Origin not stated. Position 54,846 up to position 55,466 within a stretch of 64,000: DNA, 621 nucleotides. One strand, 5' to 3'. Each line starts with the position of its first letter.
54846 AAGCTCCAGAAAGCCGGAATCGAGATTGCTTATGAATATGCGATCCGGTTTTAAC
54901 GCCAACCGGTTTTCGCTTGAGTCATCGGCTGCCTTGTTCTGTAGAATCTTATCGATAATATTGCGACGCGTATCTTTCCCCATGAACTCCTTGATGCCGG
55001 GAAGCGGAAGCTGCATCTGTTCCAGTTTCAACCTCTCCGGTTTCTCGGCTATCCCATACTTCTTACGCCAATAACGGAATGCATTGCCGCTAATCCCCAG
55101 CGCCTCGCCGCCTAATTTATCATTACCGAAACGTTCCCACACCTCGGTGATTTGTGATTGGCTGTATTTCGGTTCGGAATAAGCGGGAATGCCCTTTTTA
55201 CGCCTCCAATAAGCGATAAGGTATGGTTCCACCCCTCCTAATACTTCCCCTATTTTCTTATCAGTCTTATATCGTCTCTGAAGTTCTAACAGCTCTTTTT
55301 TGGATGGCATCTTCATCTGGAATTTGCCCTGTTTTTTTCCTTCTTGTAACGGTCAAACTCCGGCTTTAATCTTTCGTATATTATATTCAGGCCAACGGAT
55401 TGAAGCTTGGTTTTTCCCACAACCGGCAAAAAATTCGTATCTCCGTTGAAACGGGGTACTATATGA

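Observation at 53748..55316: Tandem-HTH / dead-aconitase fusion: candidate new class of metabolite-sensing transcription factor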

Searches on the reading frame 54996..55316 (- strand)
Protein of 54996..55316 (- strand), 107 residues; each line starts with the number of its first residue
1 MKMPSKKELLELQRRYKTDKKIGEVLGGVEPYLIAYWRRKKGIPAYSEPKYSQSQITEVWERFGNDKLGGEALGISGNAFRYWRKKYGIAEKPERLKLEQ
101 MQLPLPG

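Call 10: search_protein_families(library=pfam, alignment_id=A2, max_evalue=10)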
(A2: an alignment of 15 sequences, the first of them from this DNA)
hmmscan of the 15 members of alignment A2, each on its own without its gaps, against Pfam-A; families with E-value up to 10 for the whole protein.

A. member 1, seq(107 aa): 1 family
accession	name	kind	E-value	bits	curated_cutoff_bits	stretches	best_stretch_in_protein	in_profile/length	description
PF01527.26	HTH_Tnp_1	-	0.024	15.3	24.1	1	71-102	31-64/75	Transposase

B. families by the number of members that match (of 15 scanned): 20 families
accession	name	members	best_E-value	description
PF01527.26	HTH_Tnp_1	14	2.4e-05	Transposase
PF13384.12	HTH_23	12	1.8e-05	Homeodomain-like domain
PF18024.7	HTH_50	9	0.0017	Helix-turn-helix domain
PF13518.12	HTH_28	6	2.9e-05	Helix-turn-helix domain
PF14549.12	P22_Cro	4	0.018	DNA-binding transcriptional regulator Cro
PF07022.19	Phage_CI_repr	2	0.0023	Bacteriophage CI repressor helix-turn-helix domain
PF12728.13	HTH_17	2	0.0045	Helix-turn-helix domain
PF13022.12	HTH_Tnp_1_2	2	0.046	Helix-turn-helix of insertion element transposase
PF15943.11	YdaS_toxin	1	0.0016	Bacterial toxin YdaS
PF14267.11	DUF4357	1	0.018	Domain of unknown function (DUF4357)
PF14892.11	PIRC1_2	1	0.028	Piercer of microtubule wall 1/2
PF06056.18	Terminase_5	1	0.035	Putative ATPase subunit of terminase (gpP-like)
PF09634.15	DUF2025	1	0.07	Protein of unknown function (DUF2025)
PF13411.12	MerR_1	1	0.075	MerR HTH family regulatory protein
PF06114.19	Peptidase_M78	1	0.079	IrrE N-terminal-like domain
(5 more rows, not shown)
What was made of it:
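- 55050..55166 (-): HTH module 2 (residues 51-89; recognition helix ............). Carries the sub-threshold HTH_Tnp_1 match of the window protein, residues 71-102 (call 10).
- On Three-helix HTH DNA-binding domains (Pfam HTH_23 / HTH_28 / HTH_Tnp_1): The best family member reaches E 2.4e-5 (call 10).
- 14/15 members hit HTH_Tnp_1 and 12/15 hit HTH_23, all sub-threshold (call 10).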

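Call 11: search_solved_structures(query=A2, max_evalue=10, show_alignments=3)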
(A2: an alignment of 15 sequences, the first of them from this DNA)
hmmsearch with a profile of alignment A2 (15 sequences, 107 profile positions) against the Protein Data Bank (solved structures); distinct sequences matched with E-value up to 10: 5.
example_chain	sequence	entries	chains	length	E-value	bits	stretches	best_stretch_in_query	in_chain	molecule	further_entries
2qx2_A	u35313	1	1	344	0.023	18.1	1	39-76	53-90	Sex pheromone staph-cAM373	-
2amx_A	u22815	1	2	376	0.52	13.8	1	39-90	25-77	adenosine deaminase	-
1rzs_A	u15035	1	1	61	0.67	13.4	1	57-85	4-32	Regulatory protein cro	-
2ekn_A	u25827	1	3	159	0.75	13.2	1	12-59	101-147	Probable molybdenum cofactor biosynthesis protein C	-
6bj5_B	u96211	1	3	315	1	12.8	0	22-61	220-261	Serine proteinase inhibitor 1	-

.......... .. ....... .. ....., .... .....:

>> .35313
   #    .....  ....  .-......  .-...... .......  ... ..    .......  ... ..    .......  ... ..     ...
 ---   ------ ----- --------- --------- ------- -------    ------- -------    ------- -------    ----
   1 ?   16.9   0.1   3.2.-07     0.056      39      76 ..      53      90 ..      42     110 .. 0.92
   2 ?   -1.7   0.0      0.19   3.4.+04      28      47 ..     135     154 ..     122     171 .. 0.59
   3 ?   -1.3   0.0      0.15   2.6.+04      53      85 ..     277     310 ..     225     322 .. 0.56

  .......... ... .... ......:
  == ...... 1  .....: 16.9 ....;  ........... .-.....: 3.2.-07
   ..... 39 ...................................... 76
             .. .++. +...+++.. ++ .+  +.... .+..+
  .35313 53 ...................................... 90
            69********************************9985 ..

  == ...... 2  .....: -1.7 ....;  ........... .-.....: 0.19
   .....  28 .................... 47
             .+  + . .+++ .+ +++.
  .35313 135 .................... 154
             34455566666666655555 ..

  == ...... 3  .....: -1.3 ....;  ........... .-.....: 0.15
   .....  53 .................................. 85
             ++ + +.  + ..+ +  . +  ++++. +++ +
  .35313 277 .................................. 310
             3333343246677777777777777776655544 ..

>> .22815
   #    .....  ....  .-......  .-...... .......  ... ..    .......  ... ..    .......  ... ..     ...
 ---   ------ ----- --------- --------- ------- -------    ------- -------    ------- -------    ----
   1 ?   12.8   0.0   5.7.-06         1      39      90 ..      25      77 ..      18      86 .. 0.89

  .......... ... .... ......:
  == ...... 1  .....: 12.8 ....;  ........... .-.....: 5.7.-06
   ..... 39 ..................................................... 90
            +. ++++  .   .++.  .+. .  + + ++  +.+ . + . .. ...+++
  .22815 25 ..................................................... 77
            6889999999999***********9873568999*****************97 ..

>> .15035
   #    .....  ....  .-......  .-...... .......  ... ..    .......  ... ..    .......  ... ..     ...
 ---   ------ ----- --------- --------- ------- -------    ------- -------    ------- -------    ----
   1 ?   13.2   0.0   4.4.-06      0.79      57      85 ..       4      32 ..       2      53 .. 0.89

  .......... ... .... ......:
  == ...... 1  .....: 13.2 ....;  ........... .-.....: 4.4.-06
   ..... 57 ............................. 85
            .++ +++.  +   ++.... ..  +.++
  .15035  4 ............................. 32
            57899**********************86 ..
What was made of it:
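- Tried and rejected: It found nothing significant (best E 0.023, an unrelated lipoprotein; P22 Cro at E 0.67) (call 11).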

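Call 31: search_protein_representatives(alignment_id=A2)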
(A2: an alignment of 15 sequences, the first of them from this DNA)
Query: 15 sequences, 107 profile positions. Proteins with E-value up to 0.001 (for the whole library): 412; up to 1e-10: 90; up to 1e-30: 31. The best 150 are listed.
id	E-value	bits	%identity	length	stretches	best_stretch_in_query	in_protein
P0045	3.7e-49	181.5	-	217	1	3-106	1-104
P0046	1.7e-48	179.4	-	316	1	1-106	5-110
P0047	8.9e-48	177.1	-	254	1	1-106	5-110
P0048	9.2e-48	177.0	-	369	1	1-106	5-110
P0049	1.9e-47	176.0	-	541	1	1-106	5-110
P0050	3.9e-47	175.0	-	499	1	1-105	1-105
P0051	3.8e-46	171.8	-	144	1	1-106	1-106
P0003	5.8e-46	171.2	-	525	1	1-106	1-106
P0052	2.2e-45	169.4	-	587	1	1-106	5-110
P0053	2.3e-45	169.3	-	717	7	8-97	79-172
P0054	3.1e-45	168.9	-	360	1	1-106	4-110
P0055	3.9e-45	168.6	-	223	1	1-105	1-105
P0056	9.1e-45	167.4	-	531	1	1-106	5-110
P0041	1.1e-44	167.1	-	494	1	1-105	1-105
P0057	1.2e-44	167.0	-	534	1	3-106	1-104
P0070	3.1e-34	133.5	-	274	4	6-89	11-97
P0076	2.1e-28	114.8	-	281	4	6-90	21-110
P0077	4.4e-27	110.5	-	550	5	6-89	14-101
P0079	1.8e-24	102.1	-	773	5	5-95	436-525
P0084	9.6e-21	90.1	-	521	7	9-92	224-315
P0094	3.6e-17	78.6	-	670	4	2-93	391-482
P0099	2.2e-15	72.9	-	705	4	4-85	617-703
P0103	2.8e-14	69.3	-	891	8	18-90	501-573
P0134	4.1e-10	55.9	-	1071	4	11-90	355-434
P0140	1.5e-09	54.2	-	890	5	49-95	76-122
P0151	6.4e-09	52.1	-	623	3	2-92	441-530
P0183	1.6e-07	47.6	-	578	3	57-97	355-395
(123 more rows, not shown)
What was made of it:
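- On Three-helix HTH DNA-binding domains (Pfam HTH_23 / HTH_28 / HTH_Tnp_1): The head profile hits P0070 at E 3e-34 (call 31).
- A profile of the head finds repeat proteins at E 1e-34 to 1e-7 (call 31).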

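Call 32: predict_structure(alignment_id=A2)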
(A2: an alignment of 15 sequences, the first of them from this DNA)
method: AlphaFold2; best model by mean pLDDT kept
length: 107 residues; sequences in the alignment: 15
mean_pLDDT: 87.1   pTM: 0.54
mean pLDDT of the five models: 87.1, 85.3, 85.0, 83.8, 81.7
residues with pLDDT >= 90: 76; 70-90: 17; 50-70: 13; < 50: 1
segments of 3 or more residues with pLDDT < 50: none
pLDDT, mean of each block of 10 residues (from residue 1): 90 93 94 95 87 92 92 94 92 66 52
secondary structure, 60 per line:
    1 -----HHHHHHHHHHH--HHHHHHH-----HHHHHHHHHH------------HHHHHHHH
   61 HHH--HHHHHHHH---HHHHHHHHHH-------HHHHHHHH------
elements in order: H6-16 H19-25 H31-40 H53-63 H66-73 H77-86 H94-101
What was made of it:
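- On Three-helix HTH DNA-binding domains (Pfam HTH_23 / HTH_28 / HTH_Tnp_1): AlphaFold2 pLDDT 87, with helix triplets 6-16/19-25/31-40 and 53-63/66-73/77-86 (call 32).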

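Call 35: search_protein_families(library=pfam, proteins=[P0070, P0076, P0077, P0084, P0053, P0079, P0103], max_evalue=0.01)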
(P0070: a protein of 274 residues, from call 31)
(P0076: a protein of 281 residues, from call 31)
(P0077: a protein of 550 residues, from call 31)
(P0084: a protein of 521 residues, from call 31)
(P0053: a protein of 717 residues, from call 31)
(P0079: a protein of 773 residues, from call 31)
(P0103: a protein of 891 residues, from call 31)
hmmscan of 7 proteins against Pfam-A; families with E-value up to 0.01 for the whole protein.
P0070 (274 aa): 28 families (the best 25 are shown)
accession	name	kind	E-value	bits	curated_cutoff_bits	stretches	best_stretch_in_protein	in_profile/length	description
PF13384.12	HTH_23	-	2.8e-28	97.4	24.6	4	126-147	19-40/50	Homeodomain-like domain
PF15943.11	YdaS_toxin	-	9.8e-20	70.6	30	2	120-152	4-37/65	Bacterial toxin YdaS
PF12728.13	HTH_17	-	3.6e-17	62.8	27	2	130-153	7-30/51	Helix-turn-helix domain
PF13518.12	HTH_28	-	2.7e-15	56.6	25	0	126-147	14-35/52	Helix-turn-helix domain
PF14549.12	P22_Cro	-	1.9e-14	53.6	30.2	1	123-151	8-34/60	DNA-binding transcriptional regulator Cro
PF13551.12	HTH_29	-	4.8e-13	49.4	28.1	0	129-146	17-34/64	Winged helix-turn helix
PF01527.26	HTH_Tnp_1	-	1.8e-12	47.7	24.1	0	106-171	4-73/75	Transposase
PF18024.7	HTH_50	-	8.2e-12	45.1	27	0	106-150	5-49/50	Helix-turn-helix domain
PF13022.12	HTH_Tnp_1_2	-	2.3e-11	44.3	27.9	0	221-248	20-49/122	Helix-turn-helix of insertion element transposase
PF06056.18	Terminase_5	-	2.4e-07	31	20.3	0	129-147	18-36/58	Putative ATPase subunit of terminase (gpP-like)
PF07022.19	Phage_CI_repr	-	8.7e-07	29.6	22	0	123-155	11-42/65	Bacteriophage CI repressor helix-turn-helix domain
PF23125.1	Xre-MbcA-ParS_M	-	1.1e-06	28.6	27.8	0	176-202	5-31/51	Antitoxin Xre/MbcA/ParS-like, middle domain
PF05269.17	Phage_CII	-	1.5e-06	28.8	21.3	0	227-249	25-47/91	Bacteriophage CII protein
PF02446.23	Glyco_hydro_77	-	1.5e-06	27.9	25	0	97-153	290-347/465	4-alpha-glucanotransferase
PF13404.12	HTH_AsnC-type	-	1.8e-05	24.9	27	0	75-90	21-36/42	AsnC-type helix-turn-helix domain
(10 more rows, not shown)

P0076 (281 aa): 31 families (the best 25 are shown)
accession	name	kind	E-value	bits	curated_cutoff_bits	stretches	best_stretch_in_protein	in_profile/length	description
PF13384.12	HTH_23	-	9.4e-25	86.2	24.6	3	185-218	7-40/50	Homeodomain-like domain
PF15943.11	YdaS_toxin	-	1.7e-15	57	30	1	81-110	6-36/65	Bacterial toxin YdaS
PF12728.13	HTH_17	-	8.5e-13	48.8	27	1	201-236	7-39/51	Helix-turn-helix domain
PF13551.12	HTH_29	-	4e-12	46.5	28.1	1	194-218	10-35/64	Winged helix-turn helix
PF13518.12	HTH_28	-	9.9e-12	45.2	25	1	185-220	2-37/52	Helix-turn-helix domain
PF13022.12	HTH_Tnp_1_2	-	2.2e-11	44.4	27.9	1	67-105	8-48/122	Helix-turn-helix of insertion element transposase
PF14549.12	P22_Cro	-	1.3e-09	38.1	30.2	0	82-111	8-35/60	DNA-binding transcriptional regulator Cro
PF08279.18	HTH_11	-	2.2e-09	37.5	25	0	191-213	11-33/55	HTH domain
PF06056.18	Terminase_5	-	2.7e-09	37.3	20.3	0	199-217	17-35/58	Putative ATPase subunit of terminase (gpP-like)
PF07022.19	Phage_CI_repr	-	2.1e-08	34.8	22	0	247-275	11-39/65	Bacteriophage CI repressor helix-turn-helix domain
PF18024.7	HTH_50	-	2.5e-08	33.9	27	0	132-168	13-49/50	Helix-turn-helix domain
PF23125.1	Xre-MbcA-ParS_M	-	3.2e-08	33.6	27.8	0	199-230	5-36/51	Antitoxin Xre/MbcA/ParS-like, middle domain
PF13404.12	HTH_AsnC-type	-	2.7e-07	30.7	27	0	197-213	19-35/42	AsnC-type helix-turn-helix domain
PF08281.18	Sigma70_r4_2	-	9.4e-06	25.6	25.7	0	200-215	31-46/54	Sigma-70, region 4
PF01381.28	HTH_3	-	1.5e-05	25.4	23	0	197-226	11-40/55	Helix-turn-helix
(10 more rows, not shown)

P0077 (550 aa): 34 families (the best 25 are shown)
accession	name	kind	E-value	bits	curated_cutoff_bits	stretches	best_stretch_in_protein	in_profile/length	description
PF13384.12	HTH_23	-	2.5e-45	151.6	24.6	5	431-462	12-46/50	Homeodomain-like domain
PF06056.18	Terminase_5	-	3.7e-26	91.3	20.3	1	225-258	4-37/58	Putative ATPase subunit of terminase (gpP-like)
PF13518.12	HTH_28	-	2.2e-24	85.7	25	1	431-459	7-35/52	Helix-turn-helix domain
PF02796.21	HTH_7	-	5.8e-24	84.4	23.8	1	323-353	2-35/45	Helix-turn-helix domain of resolvase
PF01527.26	HTH_Tnp_1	-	3e-23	82.3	24.1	3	67-124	15-73/75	Transposase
PF00196.25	GerE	-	7.5e-21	74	23.5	1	219-256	2-39/57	Bacterial regulatory proteins, luxR family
PF13551.12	HTH_29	-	5.7e-15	55.6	28.1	0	431-459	6-35/64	Winged helix-turn helix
PF13411.12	MerR_1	-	5.8e-13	49.2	21.6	0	80-138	5-63/69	MerR HTH family regulatory protein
PF15943.11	YdaS_toxin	-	2.5e-12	46.8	30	0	440-466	12-39/65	Bacterial toxin YdaS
PF07750.17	GcrA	-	2.7e-12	47.8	26.9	0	330-371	9-51/155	GcrA cell cycle regulator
PF13022.12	HTH_Tnp_1_2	-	3.9e-12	46.8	27.9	0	67-99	19-50/122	Helix-turn-helix of insertion element transposase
PF08281.18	Sigma70_r4_2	-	1.7e-11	44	25.7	0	371-411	8-49/54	Sigma-70, region 4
PF04545.22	Sigma70_r4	-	1.7e-11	43.8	24.1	0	22-42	18-38/50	Sigma-70, region 4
PF12728.13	HTH_17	-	3.8e-11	43.5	27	0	440-464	5-29/51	Helix-turn-helix domain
PF19610.4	DUF6115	-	8.7e-11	42.8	27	0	375-400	97-122/134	Family of unknown function (DUF6115)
PF14549.12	P22_Cro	-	2.7e-10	40.3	30.2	0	440-459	13-30/60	DNA-binding transcriptional regulator Cro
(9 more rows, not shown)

P0084 (521 aa): 11 families
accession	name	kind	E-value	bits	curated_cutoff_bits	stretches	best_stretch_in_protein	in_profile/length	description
PF12728.13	HTH_17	-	3.5e-23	82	27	1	290-316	5-32/51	Helix-turn-helix domain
PF01527.26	HTH_Tnp_1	-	4.8e-17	62.4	24.1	0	290-335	27-70/75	Transposase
PF13384.12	HTH_23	-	6e-13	48.6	24.6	0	288-309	19-40/50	Homeodomain-like domain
PF07022.19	Phage_CI_repr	-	1.1e-10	42.1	22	0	282-316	8-42/65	Bacteriophage CI repressor helix-turn-helix domain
PF13551.12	HTH_29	-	4.9e-09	36.6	28.1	0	79-118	17-62/64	Winged helix-turn helix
PF13411.12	MerR_1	-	9.6e-07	29.3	21.6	0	483-510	5-32/69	MerR HTH family regulatory protein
PF13022.12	HTH_Tnp_1_2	-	2.2e-06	28.2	27.9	0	286-309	26-49/122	Helix-turn-helix of insertion element transposase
PF13518.12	HTH_28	-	4.5e-06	27.1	25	1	282-310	8-36/52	Helix-turn-helix domain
PF21321.3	HTH_66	-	1.1e-05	26.2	24.3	0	233-266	4-37/83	Putative DNA-binding HTH domain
PF02954.25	HTH_8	-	0.001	19.2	22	0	336-347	23-34/42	Bacterial regulatory protein, Fis family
PF20432.4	Xre-like-HTH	-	0.0048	17.6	25.8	0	288-317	25-55/63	Antitoxin Xre-like helix-turn-helix domain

P0053 (717 aa): 40 families (the best 25 are shown)
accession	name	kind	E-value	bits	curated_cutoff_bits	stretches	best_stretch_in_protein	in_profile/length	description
PF13384.12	HTH_23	-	5.1e-44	147.4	24.6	5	130-160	10-41/50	Homeodomain-like domain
PF12728.13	HTH_17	-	8.1e-37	125.7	27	0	93-136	7-50/51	Helix-turn-helix domain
PF15943.11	YdaS_toxin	-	1.3e-30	105.5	30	0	483-515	1-34/65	Bacterial toxin YdaS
PF13518.12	HTH_28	-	5.7e-30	103.5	25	0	660-689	5-34/52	Helix-turn-helix domain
PF14549.12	P22_Cro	-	2.5e-23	82.1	30.2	0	537-558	9-30/60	DNA-binding transcriptional regulator Cro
PF01527.26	HTH_Tnp_1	-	3.4e-23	82.1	24.1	0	136-173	23-62/75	Transposase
PF13551.12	HTH_29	-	2.3e-21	76.1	28.1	0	130-159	4-35/64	Winged helix-turn helix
PF18024.7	HTH_50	-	2.9e-21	75.3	27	0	80-112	16-48/50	Helix-turn-helix domain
PF13411.12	MerR_1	-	5.7e-19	68.4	21.6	0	441-469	4-31/69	MerR HTH family regulatory protein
PF01381.28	HTH_3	-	3.3e-16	59.5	23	0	140-159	13-32/55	Helix-turn-helix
PF10668.15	Phage_terminase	-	1.1e-15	57.5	22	0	235-252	27-44/67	Phage terminase small subunit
PF13542.12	HTH_Tnp_ISL3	-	3.4e-15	55.7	27.4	1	658-691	18-50/51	Helix-turn-helix domain of transposase family ISL3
PF06056.18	Terminase_5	-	8e-13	48.6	20.3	0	665-683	11-29/58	Putative ATPase subunit of terminase (gpP-like)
PF02042.20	RWP-RK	-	1.5e-12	47.6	29.3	0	385-414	13-42/49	RWP-RK domain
PF08281.18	Sigma70_r4_2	-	5.5e-12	45.6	25.7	0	667-689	26-48/54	Sigma-70, region 4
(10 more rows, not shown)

P0079 (773 aa): 37 families (the best 25 are shown)
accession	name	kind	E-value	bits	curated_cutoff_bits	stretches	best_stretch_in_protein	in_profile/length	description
PF13384.12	HTH_23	-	8.1e-32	108.6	24.6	1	391-421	9-39/50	Homeodomain-like domain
PF00382.24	TFIIB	-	4.7e-30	103.9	23.6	2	110-185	2-77/92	Transcription factor TFIIB repeat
PF24625.1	DUF7626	-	1.4e-15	57.2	27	0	579-605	5-31/55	Domain of unknown function (DUF7626)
PF08281.18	Sigma70_r4_2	-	8.5e-15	54.6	25.7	0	345-373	18-47/54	Sigma-70, region 4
PF19610.4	DUF6115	-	1.5e-14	55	27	0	664-694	96-124/134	Family of unknown function (DUF6115)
PF13412.12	HTH_24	-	4e-14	52.4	21.9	0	403-423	21-41/48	Winged helix-turn-helix DNA-binding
PF02796.21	HTH_7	-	5.4e-14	52.5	23.8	0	390-414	12-36/45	Helix-turn-helix domain of resolvase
PF00196.25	GerE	-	4.8e-13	49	23.5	0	489-516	13-40/57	Bacterial regulatory proteins, luxR family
PF13518.12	HTH_28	-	1.1e-11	45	25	0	485-516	4-35/52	Helix-turn-helix domain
PF13404.12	HTH_AsnC-type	-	1.1e-10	41.5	27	0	403-423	21-41/42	AsnC-type helix-turn-helix domain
PF04645.17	DUF603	-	1.6e-10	41.4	22.6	0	429-469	2-41/181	Protein of unknown function, DUF603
PF07750.17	GcrA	-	1e-09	39.4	26.9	0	581-619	9-48/155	GcrA cell cycle regulator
PF13936.12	HTH_38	-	1.2e-09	38.2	27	0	394-416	15-37/44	Helix-turn-helix domain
PF01381.28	HTH_3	-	1.4e-08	35.1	23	0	401-418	11-28/55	Helix-turn-helix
PF04545.22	Sigma70_r4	-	1.5e-08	34.4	24.1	0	497-515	24-42/50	Sigma-70, region 4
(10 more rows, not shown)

P0103 (891 aa): 16 families
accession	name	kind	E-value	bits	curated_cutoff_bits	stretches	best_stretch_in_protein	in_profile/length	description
PF13518.12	HTH_28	-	3.6e-17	62.6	25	0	541-569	7-35/52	Helix-turn-helix domain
PF13384.12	HTH_23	-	2.3e-15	56.3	24.6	0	549-569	20-40/50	Homeodomain-like domain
PF13411.12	MerR_1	-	6e-12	45.9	21.6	0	23-58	6-39/69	MerR HTH family regulatory protein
PF07022.19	Phage_CI_repr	-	4e-11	43.5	22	0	544-569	10-35/65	Bacteriophage CI repressor helix-turn-helix domain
PF12728.13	HTH_17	-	2.4e-06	28.2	27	0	550-569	5-24/51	Helix-turn-helix domain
PF06056.18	Terminase_5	-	3.8e-06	27.2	20.3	0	550-569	17-36/58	Putative ATPase subunit of terminase (gpP-like)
PF01381.28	HTH_3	-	4.1e-05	24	23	0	539-568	3-31/55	Helix-turn-helix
PF01527.26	HTH_Tnp_1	-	6.4e-05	23.5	24.1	0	303-334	29-63/75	Transposase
PF01418.23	HTH_6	-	9.1e-05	22.8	28.3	0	89-110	39-60/77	Helix-turn-helix domain, rpiR family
PF13404.12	HTH_AsnC-type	-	0.00024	21.3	27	0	545-565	16-36/42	AsnC-type helix-turn-helix domain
PF04218.19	CENP-B_N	-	0.00034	20.6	21.2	0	437-452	27-42/53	CENP-B N-terminal DNA-binding domain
PF13730.12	HTH_36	-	0.00055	20.1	25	0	552-568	31-47/55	Helix-turn-helix domain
PF01325.25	Fe_dep_repress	-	0.0016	19.1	26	0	654-679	14-39/60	Iron dependent repressor, N-terminal DNA binding domain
PF00356.27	LacI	-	0.0031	17.7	27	0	551-565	4-18/46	Bacterial regulatory proteins, lacI family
PF13551.12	HTH_29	-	0.004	17.7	28.1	0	550-569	16-35/64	Winged helix-turn helix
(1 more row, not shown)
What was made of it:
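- On Three-helix HTH DNA-binding domains (Pfam HTH_23 / HTH_28 / HTH_Tnp_1): P0070 scores 97 bits on HTH_23 against a cut-off of 24.6 (call 35).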

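Call 36: fold_search(model_id=the predicted structure, library=pdb)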
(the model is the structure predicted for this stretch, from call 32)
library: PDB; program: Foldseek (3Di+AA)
matches with E <= 10: 232; with E <= 0.001: 0
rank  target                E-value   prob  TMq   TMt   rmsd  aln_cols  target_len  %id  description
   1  5hoo_B                6.3e-02  0.89  0.37  0.14  12.0       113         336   18  Crystal structure of the Mos1 Strand Transfer Complex (released 2016-06-01)
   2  5hoo_A                7.5e-02  0.87  0.37  0.14  12.2       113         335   18  Crystal structure of the Mos1 Strand Transfer Complex (released 2016-06-01)
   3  4u7b_A                2.7e-01  0.66  0.37  0.13  11.8       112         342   16  Crystal structure of a pre-cleavage Mos1 transpososome (released 2015-02-11)
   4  9a50_A                6.2e-01  0.12  0.24  0.11  18.2       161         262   12  Integrative model of RPSB-RPOC by crosslinking MS and deep learning (released 2024-09-18)
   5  1etq_C                7.4e-01  0.77  0.35  0.47   7.2        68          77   18  THE CRYSTAL STRUCTURE OF E. COLI FIS MUTANT R71Y (released 2000-10-11)
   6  5eyb_A                7.4e-01  0.25  0.28  0.11  11.5       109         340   19  X-ray Structure of Reb1-Ter Complex (released 2016-04-13)
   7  2m8g_MODEL_1_X        8.3e-01  0.84  0.33  0.49   7.2        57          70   26  Structure, function, and tethering of DNA-binding domains in 54 transcriptional activators (released 2013-08-28)
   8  1m6v_A                8.8e-01  0.33  0.34  0.04  13.7       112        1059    9  Crystal Structure of the G359F (small subunit) Point Mutant of Carbamoyl Phosphate Synthetase (released 2002-07-31)
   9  1c30_A                9.9e-01  0.25  0.32  0.04  13.6       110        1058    9  CRYSTAL STRUCTURE OF CARBAMOYL PHOSPHATE SYNTHETASE: SMALL SUBUNIT MUTATION C269S (released 1999-12-10)
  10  1a9x_A                1.4e+00  0.20  0.32  0.04  13.7       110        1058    9  CARBAMOYL PHOSPHATE SYNTHETASE: CAUGHT IN THE ACT OF GLUTAMINE HYDROLYSIS (released 1998-10-21)
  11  4y13                  1.4e+00  0.09  0.26  0.13  11.0       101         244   16  SdiA in complex with octanoyl-rac-glycerol (released 2015-04-08)
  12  4l5e                  1.5e+00  0.84  0.32  0.67   1.4        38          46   34  Crystal structure of A. aeolicus NtrC1 DNA binding domain (released 2013-08-28)
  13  7r3j_D                1.5e+00  0.12  0.28  0.14  11.9        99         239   14  Nativ complex of PqsE and RhlR with the synthetic antagonist mBTL (released 2022-12-14)
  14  2dbb_B                1.6e+00  0.20  0.30  0.23  11.1        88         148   14  Crystal structure of PH0061 (released 2006-06-15)
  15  7xur_A                1.6e+00  0.18  0.30  0.12  11.6       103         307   17  The cryo-EM structure of human mini-SNAPc in complex with hU6-1 PSE (released 2022-12-07)
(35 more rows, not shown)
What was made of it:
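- Closest known: Bipartite paired-like HTH heads of Tc1/mariner and IS630/IS3 transposases. Same: These are the best Pfam and Foldseek neighbours of the head (calls 10, 36).
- The top structural neighbours are all DNA-binding HTHs: Mos1 transposase head, Fis, NtrC1 DNA-binding domain, Cro (call 36). All structural neighbours are DNA binders (call 36).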
